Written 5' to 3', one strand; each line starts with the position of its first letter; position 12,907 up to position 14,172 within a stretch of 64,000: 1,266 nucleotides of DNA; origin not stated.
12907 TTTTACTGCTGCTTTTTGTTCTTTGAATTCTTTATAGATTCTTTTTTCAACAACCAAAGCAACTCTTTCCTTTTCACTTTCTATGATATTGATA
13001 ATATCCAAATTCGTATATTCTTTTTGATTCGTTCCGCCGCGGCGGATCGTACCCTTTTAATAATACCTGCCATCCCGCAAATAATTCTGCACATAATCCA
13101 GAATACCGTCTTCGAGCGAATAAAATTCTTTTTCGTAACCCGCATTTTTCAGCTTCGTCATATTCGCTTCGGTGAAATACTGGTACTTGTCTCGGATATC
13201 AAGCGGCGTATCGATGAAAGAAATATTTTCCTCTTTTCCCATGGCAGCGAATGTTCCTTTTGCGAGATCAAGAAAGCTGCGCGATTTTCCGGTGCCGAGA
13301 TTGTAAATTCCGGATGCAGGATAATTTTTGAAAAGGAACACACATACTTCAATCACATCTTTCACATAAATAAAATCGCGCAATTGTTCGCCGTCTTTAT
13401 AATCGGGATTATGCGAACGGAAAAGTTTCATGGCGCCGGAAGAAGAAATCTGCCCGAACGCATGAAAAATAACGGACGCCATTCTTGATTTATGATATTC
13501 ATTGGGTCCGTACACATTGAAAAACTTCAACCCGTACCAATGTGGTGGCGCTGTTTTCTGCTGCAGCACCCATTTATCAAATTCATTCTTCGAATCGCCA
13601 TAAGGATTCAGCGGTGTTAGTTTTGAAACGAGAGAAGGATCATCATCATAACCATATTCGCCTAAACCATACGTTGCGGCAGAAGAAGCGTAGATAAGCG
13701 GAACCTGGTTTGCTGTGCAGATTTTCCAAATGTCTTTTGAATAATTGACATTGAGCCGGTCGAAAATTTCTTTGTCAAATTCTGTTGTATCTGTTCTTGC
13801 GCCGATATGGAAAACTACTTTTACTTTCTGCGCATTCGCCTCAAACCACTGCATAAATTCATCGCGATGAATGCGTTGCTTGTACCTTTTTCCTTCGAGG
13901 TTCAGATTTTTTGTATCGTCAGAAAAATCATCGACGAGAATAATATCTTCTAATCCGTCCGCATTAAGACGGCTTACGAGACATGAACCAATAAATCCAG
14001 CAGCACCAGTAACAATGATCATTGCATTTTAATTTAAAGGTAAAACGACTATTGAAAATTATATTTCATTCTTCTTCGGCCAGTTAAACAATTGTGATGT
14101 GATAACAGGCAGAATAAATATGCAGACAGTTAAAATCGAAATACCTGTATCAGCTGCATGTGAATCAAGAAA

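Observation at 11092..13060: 1.9-kb low-GC islet carrying an S66 (LdcA/MccF-like) peptidase, bounded by inverted copies of a ~40-bp palindrome-containing module at the ends of yidC and hldD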

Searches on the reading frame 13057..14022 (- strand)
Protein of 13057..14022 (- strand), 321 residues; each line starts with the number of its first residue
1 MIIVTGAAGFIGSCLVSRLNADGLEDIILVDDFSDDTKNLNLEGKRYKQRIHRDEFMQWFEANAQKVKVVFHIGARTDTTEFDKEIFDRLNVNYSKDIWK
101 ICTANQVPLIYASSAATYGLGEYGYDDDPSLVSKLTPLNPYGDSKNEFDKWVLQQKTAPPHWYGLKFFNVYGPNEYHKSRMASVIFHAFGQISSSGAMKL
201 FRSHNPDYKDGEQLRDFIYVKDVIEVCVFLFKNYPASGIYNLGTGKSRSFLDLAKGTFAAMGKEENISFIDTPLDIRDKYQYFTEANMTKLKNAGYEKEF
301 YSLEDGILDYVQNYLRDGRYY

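Call 6: search_protein_families(library=pfam, proteins=[window:13057-14022:-], max_evalue=0.01)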
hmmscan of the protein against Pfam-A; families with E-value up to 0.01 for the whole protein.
window:13057-14022:- (321 aa): 6 families
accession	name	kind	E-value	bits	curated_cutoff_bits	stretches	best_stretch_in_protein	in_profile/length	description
PF01370.27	Epimerase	-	1.4e-34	120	20.9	1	2-243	1-240/240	NAD dependent epimerase/dehydratase family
PF16363.11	GDP_Man_Dehyd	-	5.1e-14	52.9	27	2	104-264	119-269/332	GDP-mannose 4,6 dehydratase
PF01073.25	3Beta_HSD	-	1.1e-10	41.5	22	1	3-155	1-160/280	3-beta hydroxysteroid dehydrogenase/isomerase family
PF04321.23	RmlD_sub_bind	-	9.1e-09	35.2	27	1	2-172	3-153/287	RmlD substrate binding domain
PF07993.18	NAD_binding_4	-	1.2e-06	28.4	20.1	1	61-155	83-191/258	Male sterility protein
PF02719.21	Polysacc_synt_2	-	0.0017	18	20.2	0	2-106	1-119/293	Polysaccharide biosynthesis protein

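Call 14: find_encoding_contigs(protein=window:13057-14022:-, flank=8000, max_places=10)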
Protein window:13057-14022:- (321 aa): 1 contig read that carries it; 1 place shown.
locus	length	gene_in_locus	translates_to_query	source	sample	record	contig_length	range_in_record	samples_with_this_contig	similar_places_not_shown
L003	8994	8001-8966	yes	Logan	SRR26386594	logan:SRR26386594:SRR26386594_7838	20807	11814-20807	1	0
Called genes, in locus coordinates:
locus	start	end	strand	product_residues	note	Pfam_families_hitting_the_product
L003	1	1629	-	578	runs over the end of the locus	PF07244:POTRA (weak)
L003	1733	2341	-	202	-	-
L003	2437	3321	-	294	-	PF00698:Acyl_transf_1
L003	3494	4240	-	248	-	PF01027:Bax1-I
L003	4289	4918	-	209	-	PF01227:GTP_cyclohydroI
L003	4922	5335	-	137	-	PF01242:PTPS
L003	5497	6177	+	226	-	PF01048:PNP_UDP_1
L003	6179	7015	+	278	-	PF02621:VitK2_biosynth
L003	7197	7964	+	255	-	PF03741:TerC, PF04332:DUF475 (weak)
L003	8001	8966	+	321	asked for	PF01073:3Beta_HSD, PF01370:Epimerase, PF04321:RmlD_sub_bind, PF07993:NAD_binding_4 (faint), PF16363:GDP_Man_Dehyd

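Call 16: find_related_loci(query=window:13060-14022:-, collection=genome_contigs, flank=6000)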
Query window:13060-14022:- (321 aa) in genome_contigs; peptide patterns used: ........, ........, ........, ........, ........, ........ (x = any residue, [..] = any of these).
600 stretches matched a pattern (row limit reached: there are more); 595 encode a relative of the query (tblastn E <= 1e-3); the best 80 are kept; 80 distinct loci.
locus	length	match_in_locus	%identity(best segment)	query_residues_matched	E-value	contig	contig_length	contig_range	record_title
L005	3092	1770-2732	74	1-321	2e-174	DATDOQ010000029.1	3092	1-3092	MAG TPA_asm: Bacteroidia bacterium isolate SMAG_U7898 k141_2894417, whole genome shotgun sequence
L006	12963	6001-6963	70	1-321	6e-158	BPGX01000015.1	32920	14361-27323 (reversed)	MAG: Bacteroidia bacterium KatS3mg027 DNA, contig_16657, whole genome shotgun sequence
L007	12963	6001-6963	70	1-321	8e-156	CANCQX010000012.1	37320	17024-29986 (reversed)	MAG: Flavobacteriales bacterium isolate JR-MC-I-240519-72 genome assembly, contig: JR-MC-I-240519-C1764, whole genome sh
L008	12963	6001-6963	69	1-321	1e-155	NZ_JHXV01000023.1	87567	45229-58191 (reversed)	Crocinitomix catalasitica ATCC 23190 T367DRAFT_scaffold00020.20_C, whole genome shotgun sequence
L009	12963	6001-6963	69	1-321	3e-155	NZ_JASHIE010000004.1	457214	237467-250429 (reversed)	Flectobacillus rivi strain LFS242W LFS242W_ctg004, whole genome shotgun sequence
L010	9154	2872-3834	69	1-321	4e-155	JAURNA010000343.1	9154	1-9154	MAG: Crocinitomicaceae bacterium isolate SFB_Oligo_Co_69 k141_4729171, whole genome shotgun sequence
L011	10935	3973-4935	68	1-321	5e-155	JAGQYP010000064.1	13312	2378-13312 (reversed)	MAG: Crocinitomicaceae bacterium isolate HKST-UBA68 NODE_64_length_13312_cov_3.526332, whole genome shotgun sequence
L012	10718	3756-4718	68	1-321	8e-155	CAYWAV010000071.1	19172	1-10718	MAG TPA_asm: uncultured Chitinophaga sp. isolate SRP128246_co1_111 genome assembly, contig: NODE_5967_length_19172_cov_1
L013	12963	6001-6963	68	1-321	3e-154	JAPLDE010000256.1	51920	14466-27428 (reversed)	MAG: Bacteroidetes bacterium isolate LacPavin_0419_WC90_MAG_44_8 LacPavin_0419_WC90_scaffold_9601, whole genome shotgun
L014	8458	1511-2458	69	1-316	4e-154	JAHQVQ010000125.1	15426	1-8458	MAG: Flammeovirgaceae bacterium isolate MAG.050 Bin050-P23869, whole genome shotgun sequence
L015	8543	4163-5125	68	1-321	6e-154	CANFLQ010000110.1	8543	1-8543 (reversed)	MAG: Bacteroidetes bacterium isolate Jr-11dec17-86 genome assembly, contig: Jr-11dec17-C4133, whole genome shotgun seque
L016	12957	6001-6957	68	1-319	3e-154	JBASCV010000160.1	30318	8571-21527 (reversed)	MAG: Bacteroidia bacterium isolate MFD03501_ilm_asm_bin18 k127_75093, whole genome shotgun sequence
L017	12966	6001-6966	69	1-320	3e-153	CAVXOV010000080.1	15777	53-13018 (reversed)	MAG: uncultured Candidatus Saccharibacteria bacterium isolate MFD04780.bin.2.40 genome assembly, contig: contig_70471, w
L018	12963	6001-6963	68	1-321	4e-153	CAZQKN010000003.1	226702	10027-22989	MAG TPA_asm: uncultured Akkermansia sp. isolate SRP319275_co3_137 genome assembly, contig: NODE_65_length_226702_cov_52.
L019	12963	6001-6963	68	1-321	3e-152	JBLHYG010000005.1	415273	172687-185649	MAG: Crocinitomicaceae bacterium isolate 3300046449_33 Ga0491193_0000024, whole genome shotgun sequence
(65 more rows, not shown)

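Call 22: find_related_loci(query=window:13060-14022:-, collection=metagenome_contigs, flank=6000)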
Query window:13060-14022:- (321 aa) in metagenome_contigs; peptide patterns used: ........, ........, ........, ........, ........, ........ (x = any residue, [..] = any of these).
600 stretches matched a pattern (row limit reached: there are more); 594 encode a relative of the query (tblastn E <= 1e-3); the best 80 are kept; 80 distinct loci.
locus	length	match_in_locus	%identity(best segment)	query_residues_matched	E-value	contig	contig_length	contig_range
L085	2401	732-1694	70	1-321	2e-169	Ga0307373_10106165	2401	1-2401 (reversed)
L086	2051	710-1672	70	1-321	1e-168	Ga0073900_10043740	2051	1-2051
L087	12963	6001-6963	69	1-321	3e-154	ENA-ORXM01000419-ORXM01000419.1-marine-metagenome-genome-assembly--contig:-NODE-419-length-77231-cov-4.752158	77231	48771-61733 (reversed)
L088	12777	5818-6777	68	1-320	9e-154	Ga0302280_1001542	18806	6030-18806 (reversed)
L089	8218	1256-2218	67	1-321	1e-153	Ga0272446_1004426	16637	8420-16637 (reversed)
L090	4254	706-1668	68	1-321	2e-157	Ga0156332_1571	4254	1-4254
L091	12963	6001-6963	68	1-321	5e-153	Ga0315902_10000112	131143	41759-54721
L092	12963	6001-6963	68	1-321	8e-153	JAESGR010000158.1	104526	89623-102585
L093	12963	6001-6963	68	1-321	3e-152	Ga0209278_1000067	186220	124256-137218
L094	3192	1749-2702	69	1-318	2e-159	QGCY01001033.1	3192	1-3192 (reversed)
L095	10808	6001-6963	68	1-321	1e-152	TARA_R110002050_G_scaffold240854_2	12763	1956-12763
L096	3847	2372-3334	68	1-321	7e-157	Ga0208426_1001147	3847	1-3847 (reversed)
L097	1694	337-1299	69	1-321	3e-165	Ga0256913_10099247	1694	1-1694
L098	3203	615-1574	68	2-321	6e-159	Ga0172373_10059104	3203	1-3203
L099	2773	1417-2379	68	1-321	2e-160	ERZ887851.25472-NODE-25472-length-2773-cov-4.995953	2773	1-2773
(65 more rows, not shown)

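Call 24: find_homologous_proteins(query=window:13060-14022:-, max_evalue=1e-100)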
Query window:13060-14022:- (321 aa): 7986 proteins with E <= 1e-100 among 8000 candidates; the best 120 are listed.
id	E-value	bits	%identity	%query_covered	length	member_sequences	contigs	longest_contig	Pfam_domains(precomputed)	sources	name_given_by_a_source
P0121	8.6e-202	687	92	100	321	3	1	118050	PF04321.24,PF16363.12,PF01073.26,PF07993.19,PF01370.28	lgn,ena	-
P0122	4.7e-199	678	91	100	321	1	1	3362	PF04321.24,PF16363.12,PF01073.26,PF07993.19,PF01370.28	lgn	-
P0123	1.8e-194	663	88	100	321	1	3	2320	PF04321.24,PF16363.12,PF01073.26,PF07993.19,PF01370.28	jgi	jgi:ADP-L-glycero-D-manno-heptose 6-epimerase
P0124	2.1e-194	663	88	100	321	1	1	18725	PF04321.24,PF16363.12,PF01073.26,PF07993.19,PF01370.28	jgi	jgi:ADP-L-glycero-D-manno-heptose 6-epimerase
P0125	2.3e-194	663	88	100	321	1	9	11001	PF04321.24,PF16363.12,PF01073.26,PF07993.19,PF01370.28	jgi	jgi:ADP-L-glycero-D-manno-heptose 6-epimerase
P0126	7.3e-194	661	88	100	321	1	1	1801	PF04321.24,PF16363.12,PF01073.26,PF07993.19,PF01370.28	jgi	jgi:ADP-L-glycero-D-manno-heptose 6-epimerase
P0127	5.9e-193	658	87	100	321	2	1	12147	PF04321.24,PF16363.12,PF01073.26,PF07993.19,PF01370.28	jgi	jgi:ADP-L-glycero-D-manno-heptose 6-epimerase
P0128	2.6e-189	646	86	100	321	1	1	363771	PF04321.24,PF16363.12,PF01073.26,PF07993.19,PF01370.28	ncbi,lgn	-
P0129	4.6e-189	646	85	100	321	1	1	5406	PF04321.24,PF16363.12,PF01073.26,PF07993.19,PF01370.28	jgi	jgi:ADP-L-glycero-D-manno-heptose 6-epimerase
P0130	2.4e-188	643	85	100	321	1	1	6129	PF04321.24,PF16363.12,PF01073.26,PF07993.19,PF01370.28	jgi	jgi:ADP-L-glycero-D-manno-heptose 6-epimerase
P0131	3.5e-187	639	84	100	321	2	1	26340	PF04321.24,PF16363.12,PF01073.26,PF07993.19,PF01370.28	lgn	-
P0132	1.1e-186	638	85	100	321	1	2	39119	PF04321.24,PF16363.12,PF01073.26,PF07993.19,PF01370.28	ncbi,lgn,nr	ncbi:MAG: ADP-glyceromanno-heptose 6-epimerase [Bacteroidota bacterium]|nr:ADP-glyceromanno-heptose 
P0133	1.7e-186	637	85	100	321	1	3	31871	PF04321.24,PF16363.12,PF01073.26,PF07993.19,PF01370.28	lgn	-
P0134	8.7e-184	628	84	100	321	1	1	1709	PF04321.24,PF16363.12,PF01073.26,PF07993.19,PF01370.28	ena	-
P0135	1.3e-181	621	83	100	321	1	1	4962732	PF04321.24,PF16363.12,PF01073.26,PF07993.19,PF01370.28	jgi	jgi:ADP-L-glycero-D-manno-heptose 6-epimerase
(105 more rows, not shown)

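Call 25: find_encoding_contigs(protein=P0121, flank=7000, max_places=3)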
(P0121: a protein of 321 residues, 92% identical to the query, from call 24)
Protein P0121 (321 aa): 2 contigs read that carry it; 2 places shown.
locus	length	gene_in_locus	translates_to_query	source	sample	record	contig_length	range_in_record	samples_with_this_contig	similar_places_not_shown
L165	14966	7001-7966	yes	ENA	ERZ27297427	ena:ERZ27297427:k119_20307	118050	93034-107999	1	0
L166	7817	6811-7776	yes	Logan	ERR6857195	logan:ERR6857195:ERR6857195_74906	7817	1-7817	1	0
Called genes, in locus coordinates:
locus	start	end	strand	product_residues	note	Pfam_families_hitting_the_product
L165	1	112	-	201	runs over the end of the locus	-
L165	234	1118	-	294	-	PF00698:Acyl_transf_1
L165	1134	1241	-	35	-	-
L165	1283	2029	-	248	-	PF01027:Bax1-I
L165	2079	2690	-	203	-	PF01227:GTP_cyclohydroI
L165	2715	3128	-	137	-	PF01242:PTPS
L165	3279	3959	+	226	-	PF01048:PNP_UDP_1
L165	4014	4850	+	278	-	PF02621:VitK2_biosynth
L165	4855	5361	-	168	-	-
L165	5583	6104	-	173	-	-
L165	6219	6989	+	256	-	PF03741:TerC, PF04332:DUF475 (weak)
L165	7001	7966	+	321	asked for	PF01073:3Beta_HSD, PF01370:Epimerase, PF04321:RmlD_sub_bind, PF07993:NAD_binding_4 (faint), PF16363:GDP_Man_Dehyd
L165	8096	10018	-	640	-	PF14849:YidC_periplas, PF02096:60KD_IMP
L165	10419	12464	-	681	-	PF05649:Peptidase_M13_N, PF01431:Peptidase_M13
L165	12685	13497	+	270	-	PF01427:Peptidase_M15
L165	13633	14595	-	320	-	PF11751:PorP_SprF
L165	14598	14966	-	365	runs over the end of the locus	PF13585:CHU_C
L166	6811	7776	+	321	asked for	PF01073:3Beta_HSD, PF01370:Epimerase, PF04321:RmlD_sub_bind, PF07993:NAD_binding_4 (faint), PF16363:GDP_Man_Dehyd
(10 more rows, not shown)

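Call 26: find_encoding_contigs(protein=P0128, flank=7000, max_places=3)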
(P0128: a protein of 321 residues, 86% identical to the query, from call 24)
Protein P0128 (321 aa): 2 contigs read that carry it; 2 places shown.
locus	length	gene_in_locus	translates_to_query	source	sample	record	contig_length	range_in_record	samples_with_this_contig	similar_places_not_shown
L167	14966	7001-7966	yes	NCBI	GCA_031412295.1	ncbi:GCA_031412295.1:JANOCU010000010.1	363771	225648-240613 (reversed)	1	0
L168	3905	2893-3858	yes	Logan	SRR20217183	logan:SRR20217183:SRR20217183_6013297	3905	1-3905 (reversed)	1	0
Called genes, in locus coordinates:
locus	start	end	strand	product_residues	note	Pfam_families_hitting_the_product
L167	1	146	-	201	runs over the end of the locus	-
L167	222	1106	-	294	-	PF00698:Acyl_transf_1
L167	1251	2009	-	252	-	PF01027:Bax1-I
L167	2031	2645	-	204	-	PF01227:GTP_cyclohydroI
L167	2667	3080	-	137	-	PF01242:PTPS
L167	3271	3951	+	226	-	PF01048:PNP_UDP_1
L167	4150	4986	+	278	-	PF02621:VitK2_biosynth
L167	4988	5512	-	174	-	-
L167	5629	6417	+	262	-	PF03741:TerC, PF04332:DUF475 (weak)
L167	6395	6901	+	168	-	-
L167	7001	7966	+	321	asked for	PF01073:3Beta_HSD (weak), PF01370:Epimerase, PF04321:RmlD_sub_bind (weak), PF07993:NAD_binding_4 (faint), PF16363:GDP_Man_Dehyd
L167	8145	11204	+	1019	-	PF25778:DUF7948, PF06739:SBBP, PF13573:SprB (weak), PF13585:CHU_C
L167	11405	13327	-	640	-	PF14849:YidC_periplas, PF02096:60KD_IMP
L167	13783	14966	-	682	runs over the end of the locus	PF05649:Peptidase_M13_N, PF01431:Peptidase_M13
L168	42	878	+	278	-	PF02621:VitK2_biosynth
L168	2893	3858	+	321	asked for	PF01073:3Beta_HSD (weak), PF01370:Epimerase, PF04321:RmlD_sub_bind (weak), PF07993:NAD_binding_4 (faint), PF16363:GDP_Man_Dehyd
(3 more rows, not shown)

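Call 27: find_encoding_contigs(protein=P0135, flank=7000, max_places=3)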
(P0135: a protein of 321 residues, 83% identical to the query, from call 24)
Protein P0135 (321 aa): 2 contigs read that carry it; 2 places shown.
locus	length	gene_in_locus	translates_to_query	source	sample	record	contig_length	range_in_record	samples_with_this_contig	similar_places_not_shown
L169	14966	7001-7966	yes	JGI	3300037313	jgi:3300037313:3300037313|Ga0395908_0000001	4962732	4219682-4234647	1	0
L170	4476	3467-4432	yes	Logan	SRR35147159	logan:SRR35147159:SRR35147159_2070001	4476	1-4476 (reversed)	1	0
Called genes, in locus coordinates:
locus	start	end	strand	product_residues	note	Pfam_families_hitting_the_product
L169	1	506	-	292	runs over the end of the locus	PF00698:Acyl_transf_1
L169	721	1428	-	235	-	PF01027:Bax1-I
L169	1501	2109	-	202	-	PF01227:GTP_cyclohydroI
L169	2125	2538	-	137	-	PF01242:PTPS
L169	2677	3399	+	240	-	PF01048:PNP_UDP_1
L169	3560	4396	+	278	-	PF02621:VitK2_biosynth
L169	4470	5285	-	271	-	PF09992:NAGPA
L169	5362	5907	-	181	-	-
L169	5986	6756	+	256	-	PF03741:TerC, PF04332:DUF475 (weak)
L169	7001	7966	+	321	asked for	PF01073:3Beta_HSD, PF01370:Epimerase, PF04321:RmlD_sub_bind, PF07993:NAD_binding_4 (faint), PF16363:GDP_Man_Dehyd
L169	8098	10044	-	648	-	PF14849:YidC_periplas, PF02096:60KD_IMP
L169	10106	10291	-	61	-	-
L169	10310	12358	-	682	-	PF05649:Peptidase_M13_N, PF01431:Peptidase_M13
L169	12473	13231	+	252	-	PF01427:Peptidase_M15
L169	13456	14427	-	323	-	PF11751:PorP_SprF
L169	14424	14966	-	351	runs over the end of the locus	PF13585:CHU_C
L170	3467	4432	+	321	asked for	PF01073:3Beta_HSD, PF01370:Epimerase, PF04321:RmlD_sub_bind, PF07993:NAD_binding_4 (faint), PF16363:GDP_Man_Dehyd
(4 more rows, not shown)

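Call 37: find_encoding_contigs(protein=P0122, flank=7000, max_places=3)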
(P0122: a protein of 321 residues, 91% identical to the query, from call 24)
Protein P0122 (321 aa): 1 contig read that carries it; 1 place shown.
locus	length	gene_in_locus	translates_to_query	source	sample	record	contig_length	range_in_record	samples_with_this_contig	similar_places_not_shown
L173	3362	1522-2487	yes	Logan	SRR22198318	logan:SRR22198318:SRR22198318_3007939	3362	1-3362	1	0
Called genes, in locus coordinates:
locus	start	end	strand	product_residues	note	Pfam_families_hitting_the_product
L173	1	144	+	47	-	?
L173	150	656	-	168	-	-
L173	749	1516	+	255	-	PF03741:TerC, PF04332:DUF475 (weak)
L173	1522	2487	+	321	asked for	PF01073:3Beta_HSD, PF01370:Epimerase, PF04321:RmlD_sub_bind, PF07993:NAD_binding_4 (faint), PF16363:GDP_Man_Dehyd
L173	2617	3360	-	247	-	?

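Call 38: find_encoding_contigs(protein=P0124, flank=7000, max_places=3)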
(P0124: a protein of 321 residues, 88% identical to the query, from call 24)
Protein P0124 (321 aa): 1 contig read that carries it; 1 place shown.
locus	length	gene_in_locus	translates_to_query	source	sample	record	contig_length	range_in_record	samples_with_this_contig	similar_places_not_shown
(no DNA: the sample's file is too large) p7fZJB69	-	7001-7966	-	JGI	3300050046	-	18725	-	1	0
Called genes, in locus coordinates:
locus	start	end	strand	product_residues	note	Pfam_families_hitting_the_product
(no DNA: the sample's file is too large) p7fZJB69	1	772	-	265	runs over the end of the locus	-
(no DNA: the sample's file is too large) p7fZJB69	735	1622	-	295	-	PF00698:Acyl_transf_1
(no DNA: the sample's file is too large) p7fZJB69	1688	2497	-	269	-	-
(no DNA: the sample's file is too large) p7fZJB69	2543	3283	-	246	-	PF01027:Bax1-I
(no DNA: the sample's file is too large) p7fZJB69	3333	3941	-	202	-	PF01227:GTP_cyclohydroI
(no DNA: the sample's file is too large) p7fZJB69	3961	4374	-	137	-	PF01242:PTPS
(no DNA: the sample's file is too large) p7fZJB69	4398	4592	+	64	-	-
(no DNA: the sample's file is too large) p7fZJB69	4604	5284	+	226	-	PF01048:PNP_UDP_1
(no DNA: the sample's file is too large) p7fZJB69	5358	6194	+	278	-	PF02621:VitK2_biosynth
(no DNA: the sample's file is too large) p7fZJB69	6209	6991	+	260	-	PF03741:TerC, PF04332:DUF475 (weak)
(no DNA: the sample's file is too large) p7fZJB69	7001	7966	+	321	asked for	PF01073:3Beta_HSD, PF01370:Epimerase, PF04321:RmlD_sub_bind, PF07993:NAD_binding_4 (faint), PF16363:GDP_Man_Dehyd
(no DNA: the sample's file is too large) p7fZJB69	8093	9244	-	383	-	?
